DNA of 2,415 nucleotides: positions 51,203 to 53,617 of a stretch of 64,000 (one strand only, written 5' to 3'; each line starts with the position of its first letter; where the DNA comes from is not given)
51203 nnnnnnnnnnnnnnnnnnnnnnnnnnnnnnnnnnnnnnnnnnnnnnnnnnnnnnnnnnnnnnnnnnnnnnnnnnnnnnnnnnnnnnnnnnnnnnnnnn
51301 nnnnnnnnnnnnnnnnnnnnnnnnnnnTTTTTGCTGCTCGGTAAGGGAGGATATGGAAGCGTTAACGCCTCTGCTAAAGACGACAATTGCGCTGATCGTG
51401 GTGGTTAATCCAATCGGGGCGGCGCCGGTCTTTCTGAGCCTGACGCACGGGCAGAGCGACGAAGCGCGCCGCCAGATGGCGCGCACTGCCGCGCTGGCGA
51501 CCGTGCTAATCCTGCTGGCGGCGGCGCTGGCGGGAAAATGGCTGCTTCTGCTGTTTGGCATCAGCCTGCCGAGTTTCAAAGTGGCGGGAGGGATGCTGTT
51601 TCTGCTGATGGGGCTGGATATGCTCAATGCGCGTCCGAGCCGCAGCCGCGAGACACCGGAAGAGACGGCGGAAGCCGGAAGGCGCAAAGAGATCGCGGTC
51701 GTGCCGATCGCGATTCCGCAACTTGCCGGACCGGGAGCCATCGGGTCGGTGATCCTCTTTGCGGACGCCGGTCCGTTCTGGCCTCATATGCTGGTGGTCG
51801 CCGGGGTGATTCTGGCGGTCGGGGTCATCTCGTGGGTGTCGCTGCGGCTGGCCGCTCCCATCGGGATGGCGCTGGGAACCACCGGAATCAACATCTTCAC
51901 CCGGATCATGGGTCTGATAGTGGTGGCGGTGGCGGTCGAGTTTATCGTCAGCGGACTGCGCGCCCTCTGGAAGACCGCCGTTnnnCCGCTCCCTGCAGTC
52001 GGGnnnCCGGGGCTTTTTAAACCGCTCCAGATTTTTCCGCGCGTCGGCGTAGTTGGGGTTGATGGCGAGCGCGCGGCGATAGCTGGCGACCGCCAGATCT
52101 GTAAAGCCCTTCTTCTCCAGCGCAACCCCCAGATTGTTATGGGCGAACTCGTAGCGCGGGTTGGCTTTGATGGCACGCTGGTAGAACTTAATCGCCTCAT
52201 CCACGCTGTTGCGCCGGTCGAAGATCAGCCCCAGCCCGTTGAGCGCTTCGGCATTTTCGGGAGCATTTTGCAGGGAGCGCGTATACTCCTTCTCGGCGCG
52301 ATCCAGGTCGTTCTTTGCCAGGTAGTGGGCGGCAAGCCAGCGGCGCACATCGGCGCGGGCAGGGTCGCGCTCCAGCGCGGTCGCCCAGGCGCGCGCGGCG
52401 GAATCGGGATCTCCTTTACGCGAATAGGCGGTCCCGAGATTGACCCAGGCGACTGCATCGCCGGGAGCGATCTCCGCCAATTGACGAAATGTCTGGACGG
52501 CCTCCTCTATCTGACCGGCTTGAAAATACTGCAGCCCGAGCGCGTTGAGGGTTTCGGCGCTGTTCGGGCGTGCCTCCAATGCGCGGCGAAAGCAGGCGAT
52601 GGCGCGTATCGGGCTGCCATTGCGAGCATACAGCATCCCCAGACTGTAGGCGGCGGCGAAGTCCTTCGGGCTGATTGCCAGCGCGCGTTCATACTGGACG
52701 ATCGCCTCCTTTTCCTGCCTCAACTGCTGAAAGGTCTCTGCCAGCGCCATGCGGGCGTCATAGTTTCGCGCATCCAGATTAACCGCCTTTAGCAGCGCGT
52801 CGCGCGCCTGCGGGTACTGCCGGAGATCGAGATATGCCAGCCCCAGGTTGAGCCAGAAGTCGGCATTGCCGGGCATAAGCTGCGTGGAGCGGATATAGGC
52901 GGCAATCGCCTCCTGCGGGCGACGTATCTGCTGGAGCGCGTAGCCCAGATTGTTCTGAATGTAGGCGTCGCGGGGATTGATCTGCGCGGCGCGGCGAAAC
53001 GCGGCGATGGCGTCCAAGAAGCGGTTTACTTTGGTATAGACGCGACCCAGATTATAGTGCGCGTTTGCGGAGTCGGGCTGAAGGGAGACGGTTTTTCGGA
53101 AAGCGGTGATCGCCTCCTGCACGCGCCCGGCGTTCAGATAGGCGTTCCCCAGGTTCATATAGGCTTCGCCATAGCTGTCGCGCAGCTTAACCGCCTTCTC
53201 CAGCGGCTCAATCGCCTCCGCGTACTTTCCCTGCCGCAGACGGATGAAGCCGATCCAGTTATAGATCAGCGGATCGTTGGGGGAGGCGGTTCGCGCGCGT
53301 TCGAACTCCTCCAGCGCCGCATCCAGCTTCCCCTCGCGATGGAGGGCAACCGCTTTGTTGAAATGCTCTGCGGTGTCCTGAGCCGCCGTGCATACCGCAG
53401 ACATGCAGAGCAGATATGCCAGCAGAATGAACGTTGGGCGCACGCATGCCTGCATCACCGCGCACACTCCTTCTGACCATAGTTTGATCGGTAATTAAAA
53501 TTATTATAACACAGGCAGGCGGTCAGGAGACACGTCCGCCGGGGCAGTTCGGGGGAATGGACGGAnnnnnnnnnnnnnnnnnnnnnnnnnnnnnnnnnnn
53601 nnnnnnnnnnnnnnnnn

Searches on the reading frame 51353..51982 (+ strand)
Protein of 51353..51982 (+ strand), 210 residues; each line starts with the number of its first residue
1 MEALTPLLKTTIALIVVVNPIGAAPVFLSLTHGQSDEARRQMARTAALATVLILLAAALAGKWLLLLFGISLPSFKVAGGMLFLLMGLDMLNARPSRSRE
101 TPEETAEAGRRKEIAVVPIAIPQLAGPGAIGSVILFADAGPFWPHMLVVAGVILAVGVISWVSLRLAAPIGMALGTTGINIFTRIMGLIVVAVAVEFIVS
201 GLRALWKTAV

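Call 63: search_protein_families(library=pfam, proteins=[window:51353-51982:+], max_evalue=0.00001)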
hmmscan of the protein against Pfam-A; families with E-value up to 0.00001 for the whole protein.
window:51353-51982:+ (210 aa): 1 family
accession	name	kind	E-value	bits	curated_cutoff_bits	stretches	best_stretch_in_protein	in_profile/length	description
PF01914.23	MarC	-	2.3e-56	190.9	23.9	1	7-204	4-201/203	MarC family integral membrane protein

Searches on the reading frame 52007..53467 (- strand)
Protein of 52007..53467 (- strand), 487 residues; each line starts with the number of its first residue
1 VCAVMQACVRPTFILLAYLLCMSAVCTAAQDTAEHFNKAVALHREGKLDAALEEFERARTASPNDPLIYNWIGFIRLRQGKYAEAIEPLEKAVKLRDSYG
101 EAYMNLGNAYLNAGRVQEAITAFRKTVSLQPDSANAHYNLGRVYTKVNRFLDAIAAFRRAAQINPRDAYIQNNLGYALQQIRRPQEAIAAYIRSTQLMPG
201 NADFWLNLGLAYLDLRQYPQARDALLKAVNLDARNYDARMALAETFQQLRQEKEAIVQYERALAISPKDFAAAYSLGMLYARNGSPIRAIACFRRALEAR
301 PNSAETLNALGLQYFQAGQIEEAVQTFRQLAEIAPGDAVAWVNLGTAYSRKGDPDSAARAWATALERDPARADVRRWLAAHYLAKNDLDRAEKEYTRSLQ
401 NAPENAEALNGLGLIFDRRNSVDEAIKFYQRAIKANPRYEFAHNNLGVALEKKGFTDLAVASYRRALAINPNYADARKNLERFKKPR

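Call 63: search_protein_families(library=pfam, proteins=[window:52007-53467:-], max_evalue=0.00001)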
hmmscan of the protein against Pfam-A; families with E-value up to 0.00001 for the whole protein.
window:52007-53467:- (487 aa): 29 families (the best 25 are shown)
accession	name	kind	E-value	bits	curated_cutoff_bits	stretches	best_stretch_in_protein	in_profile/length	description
PF00515.34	TPR_1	-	2.2e-80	261.9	27.8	3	101-132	2-33/34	Tetratricopeptide repeat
PF07719.23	TPR_2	-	3.4e-79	254.9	27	2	101-132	2-33/34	Tetratricopeptide repeat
PF13414.12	TPR_11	-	1.7e-75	248.9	26.8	7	108-146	2-40/42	TPR repeat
PF13432.12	TPR_16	-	9.1e-65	215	32.7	8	382-438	7-63/65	Tetratricopeptide repeat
PF13431.12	TPR_17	-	4.2e-64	207.9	24.4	0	292-325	1-34/34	Tetratricopeptide repeat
PF13181.12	TPR_8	-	4.5e-64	207.6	25.7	0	101-132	2-33/34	Tetratricopeptide repeat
PF13428.12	TPR_14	-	5.8e-48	156.8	23.5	0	101-142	2-43/44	Tetratricopeptide repeat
PF13424.12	TPR_12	-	1.3e-45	153.9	30.1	4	101-163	4-74/77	Tetratricopeptide repeat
PF14559.12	TPR_19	-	5.8e-45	151.9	25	5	77-137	2-62/68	Tetratricopeptide repeat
PF13176.12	TPR_7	-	2.9e-32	108.4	27.9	0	102-131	1-32/36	Tetratricopeptide repeat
PF23914.1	TPR_CcmH_CycH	-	8.4e-32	110.6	42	2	335-434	47-149/158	Cytochrome c-type biogenesis protein H TPR domain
PF13174.12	TPR_6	-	2e-28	97.5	26.3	0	101-133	1-33/33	Tetratricopeptide repeat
PF13371.12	TPR_9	-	3.9e-26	91.3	35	0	314-376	5-67/73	Tetratricopeptide repeat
PF12895.13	ANAPC3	-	8.5e-26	90.5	27.2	2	250-328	3-80/82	Anaphase-promoting complex, cyclosome, subunit 3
PF13374.12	TPR_10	-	2.2e-21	75.6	27.5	0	102-128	4-30/42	Tetratricopeptide repeat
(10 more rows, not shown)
